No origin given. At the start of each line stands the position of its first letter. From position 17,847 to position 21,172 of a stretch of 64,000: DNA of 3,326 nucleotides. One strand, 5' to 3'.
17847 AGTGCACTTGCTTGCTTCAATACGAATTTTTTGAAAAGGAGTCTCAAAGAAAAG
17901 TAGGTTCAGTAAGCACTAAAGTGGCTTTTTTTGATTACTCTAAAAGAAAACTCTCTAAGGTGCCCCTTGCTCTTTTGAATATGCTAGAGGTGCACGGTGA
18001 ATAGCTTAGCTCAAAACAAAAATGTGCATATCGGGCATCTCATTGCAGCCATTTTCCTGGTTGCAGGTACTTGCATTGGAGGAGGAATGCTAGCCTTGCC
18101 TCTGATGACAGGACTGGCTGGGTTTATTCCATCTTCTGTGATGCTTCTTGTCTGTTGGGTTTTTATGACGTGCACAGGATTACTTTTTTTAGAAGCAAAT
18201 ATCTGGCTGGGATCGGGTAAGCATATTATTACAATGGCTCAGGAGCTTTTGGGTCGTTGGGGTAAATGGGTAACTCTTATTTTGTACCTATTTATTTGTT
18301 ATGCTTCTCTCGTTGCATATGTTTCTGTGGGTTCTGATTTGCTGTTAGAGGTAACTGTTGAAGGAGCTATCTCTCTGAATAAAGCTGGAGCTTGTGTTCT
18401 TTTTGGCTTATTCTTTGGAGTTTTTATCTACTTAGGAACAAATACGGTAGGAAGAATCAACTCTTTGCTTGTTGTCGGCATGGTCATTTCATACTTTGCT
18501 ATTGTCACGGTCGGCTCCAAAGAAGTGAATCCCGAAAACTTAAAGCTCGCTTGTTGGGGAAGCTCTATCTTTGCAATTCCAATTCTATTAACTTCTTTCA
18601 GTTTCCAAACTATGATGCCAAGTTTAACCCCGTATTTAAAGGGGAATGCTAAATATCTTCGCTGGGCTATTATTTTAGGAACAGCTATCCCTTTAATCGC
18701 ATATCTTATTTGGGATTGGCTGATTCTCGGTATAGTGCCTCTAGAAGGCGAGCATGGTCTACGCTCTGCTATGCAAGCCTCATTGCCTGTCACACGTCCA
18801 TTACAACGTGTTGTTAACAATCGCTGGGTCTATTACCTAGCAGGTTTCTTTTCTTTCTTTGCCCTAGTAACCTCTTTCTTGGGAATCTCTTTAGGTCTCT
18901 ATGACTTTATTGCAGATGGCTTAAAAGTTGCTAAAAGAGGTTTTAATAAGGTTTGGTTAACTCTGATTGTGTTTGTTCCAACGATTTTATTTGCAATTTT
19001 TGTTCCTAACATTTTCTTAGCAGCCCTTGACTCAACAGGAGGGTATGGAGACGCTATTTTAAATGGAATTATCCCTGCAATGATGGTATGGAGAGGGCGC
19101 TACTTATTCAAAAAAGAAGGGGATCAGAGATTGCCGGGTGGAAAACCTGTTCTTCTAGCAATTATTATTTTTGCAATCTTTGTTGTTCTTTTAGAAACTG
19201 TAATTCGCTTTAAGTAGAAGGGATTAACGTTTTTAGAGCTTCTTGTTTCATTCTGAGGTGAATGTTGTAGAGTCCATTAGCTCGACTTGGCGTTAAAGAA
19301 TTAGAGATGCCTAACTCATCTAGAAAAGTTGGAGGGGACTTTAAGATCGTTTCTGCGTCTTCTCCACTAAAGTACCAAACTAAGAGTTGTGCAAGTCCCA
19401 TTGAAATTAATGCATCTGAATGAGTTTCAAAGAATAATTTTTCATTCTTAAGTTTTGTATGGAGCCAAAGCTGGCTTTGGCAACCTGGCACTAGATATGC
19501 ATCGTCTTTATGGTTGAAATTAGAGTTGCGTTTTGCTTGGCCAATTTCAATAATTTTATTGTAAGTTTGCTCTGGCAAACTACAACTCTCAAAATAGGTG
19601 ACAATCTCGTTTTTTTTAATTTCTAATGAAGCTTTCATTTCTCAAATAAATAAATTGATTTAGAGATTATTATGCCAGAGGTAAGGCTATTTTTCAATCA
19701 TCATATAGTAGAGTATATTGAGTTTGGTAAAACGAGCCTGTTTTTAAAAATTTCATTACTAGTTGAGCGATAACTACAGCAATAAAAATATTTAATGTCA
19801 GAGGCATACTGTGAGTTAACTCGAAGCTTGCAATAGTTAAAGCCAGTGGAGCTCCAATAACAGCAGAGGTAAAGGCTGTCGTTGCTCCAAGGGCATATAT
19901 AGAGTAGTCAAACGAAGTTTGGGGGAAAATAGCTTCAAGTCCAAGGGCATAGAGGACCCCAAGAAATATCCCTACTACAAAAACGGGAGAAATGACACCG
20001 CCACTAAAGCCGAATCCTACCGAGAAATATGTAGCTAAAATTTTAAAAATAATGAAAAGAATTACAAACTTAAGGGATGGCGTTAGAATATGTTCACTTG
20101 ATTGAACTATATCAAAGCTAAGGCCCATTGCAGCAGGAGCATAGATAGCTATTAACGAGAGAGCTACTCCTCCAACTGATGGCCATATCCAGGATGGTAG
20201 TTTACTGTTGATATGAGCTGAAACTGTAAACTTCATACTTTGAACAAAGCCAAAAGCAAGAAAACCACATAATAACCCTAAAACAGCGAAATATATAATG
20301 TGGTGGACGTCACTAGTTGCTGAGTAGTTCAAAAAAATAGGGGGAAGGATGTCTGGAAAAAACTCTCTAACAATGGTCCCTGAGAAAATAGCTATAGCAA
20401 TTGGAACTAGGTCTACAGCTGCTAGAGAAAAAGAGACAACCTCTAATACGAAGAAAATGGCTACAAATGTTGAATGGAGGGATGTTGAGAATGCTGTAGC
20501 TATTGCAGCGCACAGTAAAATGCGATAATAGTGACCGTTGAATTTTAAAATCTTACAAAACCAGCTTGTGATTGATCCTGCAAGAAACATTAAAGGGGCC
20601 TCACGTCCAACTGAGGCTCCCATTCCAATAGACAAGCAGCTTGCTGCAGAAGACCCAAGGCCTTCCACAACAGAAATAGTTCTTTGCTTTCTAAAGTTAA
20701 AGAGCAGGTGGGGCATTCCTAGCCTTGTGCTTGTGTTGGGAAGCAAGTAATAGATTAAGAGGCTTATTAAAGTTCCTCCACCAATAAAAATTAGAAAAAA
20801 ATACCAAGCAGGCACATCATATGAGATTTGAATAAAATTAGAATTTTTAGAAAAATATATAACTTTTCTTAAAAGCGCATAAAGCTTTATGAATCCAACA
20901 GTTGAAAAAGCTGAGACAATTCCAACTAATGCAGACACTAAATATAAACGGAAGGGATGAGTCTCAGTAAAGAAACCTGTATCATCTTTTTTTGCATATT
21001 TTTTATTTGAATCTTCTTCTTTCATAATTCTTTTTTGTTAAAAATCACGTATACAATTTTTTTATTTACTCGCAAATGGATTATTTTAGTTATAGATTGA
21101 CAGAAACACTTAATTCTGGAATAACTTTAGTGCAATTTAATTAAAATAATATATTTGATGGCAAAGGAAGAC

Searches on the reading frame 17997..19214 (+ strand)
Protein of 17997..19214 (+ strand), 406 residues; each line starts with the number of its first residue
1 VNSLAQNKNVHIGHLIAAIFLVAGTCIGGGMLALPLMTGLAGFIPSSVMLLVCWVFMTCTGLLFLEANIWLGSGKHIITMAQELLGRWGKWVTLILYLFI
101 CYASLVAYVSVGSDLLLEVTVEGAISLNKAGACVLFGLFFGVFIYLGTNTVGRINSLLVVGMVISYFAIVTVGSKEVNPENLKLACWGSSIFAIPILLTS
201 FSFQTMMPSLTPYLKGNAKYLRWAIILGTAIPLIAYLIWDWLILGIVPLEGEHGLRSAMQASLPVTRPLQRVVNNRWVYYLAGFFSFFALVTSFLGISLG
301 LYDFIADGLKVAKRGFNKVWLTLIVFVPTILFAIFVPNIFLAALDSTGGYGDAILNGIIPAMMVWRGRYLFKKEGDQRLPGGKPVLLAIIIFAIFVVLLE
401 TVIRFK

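Call 32: search_protein_families(library=pfam, proteins=[window:17997-19214:+], max_evalue=0.001)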
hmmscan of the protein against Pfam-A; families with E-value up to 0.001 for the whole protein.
window:17997-19214:+ (406 aa): 3 families
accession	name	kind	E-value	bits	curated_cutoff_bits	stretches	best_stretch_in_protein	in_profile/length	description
PF03222.19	Trp_Tyr_perm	-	4.5e-94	316.2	22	1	15-398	5-391/393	Tryptophan/tyrosine permease family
PF13520.12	AA_permease_2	-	8.7e-06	25.3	27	1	15-398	3-402/427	Amino acid permease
PF01490.24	Aa_trans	-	2.1e-05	23.8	25.6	1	17-229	7-240/410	Transmembrane amino acid transporter protein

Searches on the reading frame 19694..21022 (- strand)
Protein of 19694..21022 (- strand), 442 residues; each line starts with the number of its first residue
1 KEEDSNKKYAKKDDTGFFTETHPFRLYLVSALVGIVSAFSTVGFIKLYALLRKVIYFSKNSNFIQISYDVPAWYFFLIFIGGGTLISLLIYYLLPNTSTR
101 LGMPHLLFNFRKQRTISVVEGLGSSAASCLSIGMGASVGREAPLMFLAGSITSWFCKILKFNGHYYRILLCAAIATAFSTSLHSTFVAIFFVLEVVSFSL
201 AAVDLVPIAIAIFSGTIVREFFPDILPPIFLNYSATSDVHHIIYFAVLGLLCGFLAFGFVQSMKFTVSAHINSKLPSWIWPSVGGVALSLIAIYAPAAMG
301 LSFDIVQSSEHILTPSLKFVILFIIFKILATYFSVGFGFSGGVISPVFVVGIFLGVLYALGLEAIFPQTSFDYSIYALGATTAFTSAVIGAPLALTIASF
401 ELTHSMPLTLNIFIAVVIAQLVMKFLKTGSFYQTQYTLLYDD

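Call 32: search_protein_families(library=pfam, proteins=[window:19694-21022:-], max_evalue=0.001)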
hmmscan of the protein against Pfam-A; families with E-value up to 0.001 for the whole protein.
window:19694-21022:- (442 aa): 1 family
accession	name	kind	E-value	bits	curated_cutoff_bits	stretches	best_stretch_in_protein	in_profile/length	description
PF00654.25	Voltage_CLC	-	7e-51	173.9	24.8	1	82-423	1-345/346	Voltage gated chloride channel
